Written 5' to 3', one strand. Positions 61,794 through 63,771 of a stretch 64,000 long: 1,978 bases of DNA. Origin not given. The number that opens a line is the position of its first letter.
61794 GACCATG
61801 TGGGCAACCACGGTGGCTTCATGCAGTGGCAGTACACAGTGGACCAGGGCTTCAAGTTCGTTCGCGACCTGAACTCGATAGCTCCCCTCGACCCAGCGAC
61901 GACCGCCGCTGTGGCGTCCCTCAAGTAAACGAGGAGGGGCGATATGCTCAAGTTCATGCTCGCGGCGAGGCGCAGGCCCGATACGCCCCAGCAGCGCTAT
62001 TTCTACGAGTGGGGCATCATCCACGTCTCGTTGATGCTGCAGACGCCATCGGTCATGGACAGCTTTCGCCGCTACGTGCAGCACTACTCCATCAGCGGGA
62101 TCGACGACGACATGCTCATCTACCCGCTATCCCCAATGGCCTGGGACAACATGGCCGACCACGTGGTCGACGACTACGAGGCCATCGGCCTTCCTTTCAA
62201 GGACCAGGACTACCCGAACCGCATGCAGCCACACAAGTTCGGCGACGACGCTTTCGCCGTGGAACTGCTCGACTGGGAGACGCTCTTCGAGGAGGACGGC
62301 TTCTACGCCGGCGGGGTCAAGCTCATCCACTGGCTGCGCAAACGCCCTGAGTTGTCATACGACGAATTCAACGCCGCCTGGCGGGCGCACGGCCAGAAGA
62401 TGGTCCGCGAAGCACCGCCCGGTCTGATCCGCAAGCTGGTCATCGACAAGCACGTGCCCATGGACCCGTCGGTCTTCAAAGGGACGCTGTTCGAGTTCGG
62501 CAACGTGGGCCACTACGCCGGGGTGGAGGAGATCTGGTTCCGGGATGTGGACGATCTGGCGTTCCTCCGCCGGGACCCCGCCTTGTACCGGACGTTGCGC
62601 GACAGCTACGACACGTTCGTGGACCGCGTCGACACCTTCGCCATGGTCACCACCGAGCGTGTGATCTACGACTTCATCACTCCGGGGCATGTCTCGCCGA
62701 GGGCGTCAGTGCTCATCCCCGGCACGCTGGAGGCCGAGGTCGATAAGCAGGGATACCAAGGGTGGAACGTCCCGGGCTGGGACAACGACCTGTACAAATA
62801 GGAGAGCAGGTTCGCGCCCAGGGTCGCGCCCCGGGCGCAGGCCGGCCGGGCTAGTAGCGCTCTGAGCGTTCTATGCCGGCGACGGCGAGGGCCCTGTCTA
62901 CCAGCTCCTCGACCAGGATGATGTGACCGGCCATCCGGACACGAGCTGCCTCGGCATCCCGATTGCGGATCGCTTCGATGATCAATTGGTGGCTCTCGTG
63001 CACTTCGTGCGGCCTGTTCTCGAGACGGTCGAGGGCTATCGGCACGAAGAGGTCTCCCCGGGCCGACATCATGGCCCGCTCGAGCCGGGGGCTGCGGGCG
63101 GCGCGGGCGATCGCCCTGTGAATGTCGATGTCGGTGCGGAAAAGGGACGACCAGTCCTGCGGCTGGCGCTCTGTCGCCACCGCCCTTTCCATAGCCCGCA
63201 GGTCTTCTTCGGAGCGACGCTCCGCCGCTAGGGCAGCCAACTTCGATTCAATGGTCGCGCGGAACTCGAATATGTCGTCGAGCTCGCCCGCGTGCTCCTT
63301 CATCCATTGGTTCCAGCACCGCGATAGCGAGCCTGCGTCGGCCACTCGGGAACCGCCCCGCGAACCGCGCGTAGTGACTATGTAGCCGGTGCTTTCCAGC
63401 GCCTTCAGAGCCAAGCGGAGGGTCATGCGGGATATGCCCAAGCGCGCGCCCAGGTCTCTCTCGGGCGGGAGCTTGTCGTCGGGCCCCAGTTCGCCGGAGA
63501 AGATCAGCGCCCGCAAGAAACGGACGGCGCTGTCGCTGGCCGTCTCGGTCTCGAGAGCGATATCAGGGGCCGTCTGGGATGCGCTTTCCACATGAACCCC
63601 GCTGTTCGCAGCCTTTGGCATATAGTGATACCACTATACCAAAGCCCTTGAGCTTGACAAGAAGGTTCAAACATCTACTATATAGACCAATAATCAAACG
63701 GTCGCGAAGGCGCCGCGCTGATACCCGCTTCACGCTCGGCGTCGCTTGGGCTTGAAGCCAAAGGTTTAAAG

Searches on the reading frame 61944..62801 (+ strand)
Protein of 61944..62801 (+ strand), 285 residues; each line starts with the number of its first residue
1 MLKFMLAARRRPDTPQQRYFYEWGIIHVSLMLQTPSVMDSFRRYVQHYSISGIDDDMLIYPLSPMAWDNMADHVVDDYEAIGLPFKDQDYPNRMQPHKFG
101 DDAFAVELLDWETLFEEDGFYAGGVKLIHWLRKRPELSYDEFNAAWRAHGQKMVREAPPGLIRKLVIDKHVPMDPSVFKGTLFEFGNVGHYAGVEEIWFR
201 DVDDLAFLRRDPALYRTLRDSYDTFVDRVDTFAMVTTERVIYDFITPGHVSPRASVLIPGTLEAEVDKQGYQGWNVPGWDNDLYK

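Call 52: search_protein_families(library=pfam, proteins=[window:61944-62801:+], max_evalue=0.001)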
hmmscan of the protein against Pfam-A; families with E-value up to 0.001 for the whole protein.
window:61944-62801:+ (285 aa): 1 family
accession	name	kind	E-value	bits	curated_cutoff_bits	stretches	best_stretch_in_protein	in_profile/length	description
PF07110.17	EthD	-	2.3e-10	41.9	22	1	134-228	1-95/96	EthD domain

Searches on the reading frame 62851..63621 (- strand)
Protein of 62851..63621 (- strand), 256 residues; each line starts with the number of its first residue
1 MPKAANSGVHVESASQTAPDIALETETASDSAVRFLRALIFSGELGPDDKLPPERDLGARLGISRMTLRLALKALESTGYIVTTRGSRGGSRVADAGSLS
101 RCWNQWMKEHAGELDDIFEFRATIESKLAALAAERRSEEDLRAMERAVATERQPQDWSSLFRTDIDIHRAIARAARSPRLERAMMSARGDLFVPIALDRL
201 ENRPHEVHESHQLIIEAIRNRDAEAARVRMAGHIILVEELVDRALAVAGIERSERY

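Call 61: search_protein_families(library=pfam, proteins=[window:62851-63621:-], max_evalue=0.0001)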
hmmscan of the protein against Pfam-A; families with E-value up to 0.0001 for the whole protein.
window:62851-63621:- (256 aa): 2 families
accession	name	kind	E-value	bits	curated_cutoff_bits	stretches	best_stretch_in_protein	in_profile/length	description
PF07729.17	FCD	-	4.9e-23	82.3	24.3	1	116-234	1-123/125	FCD domain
PF00392.27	GntR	-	9.4e-15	54.5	27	1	32-87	5-60/64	Bacterial regulatory proteins, gntR family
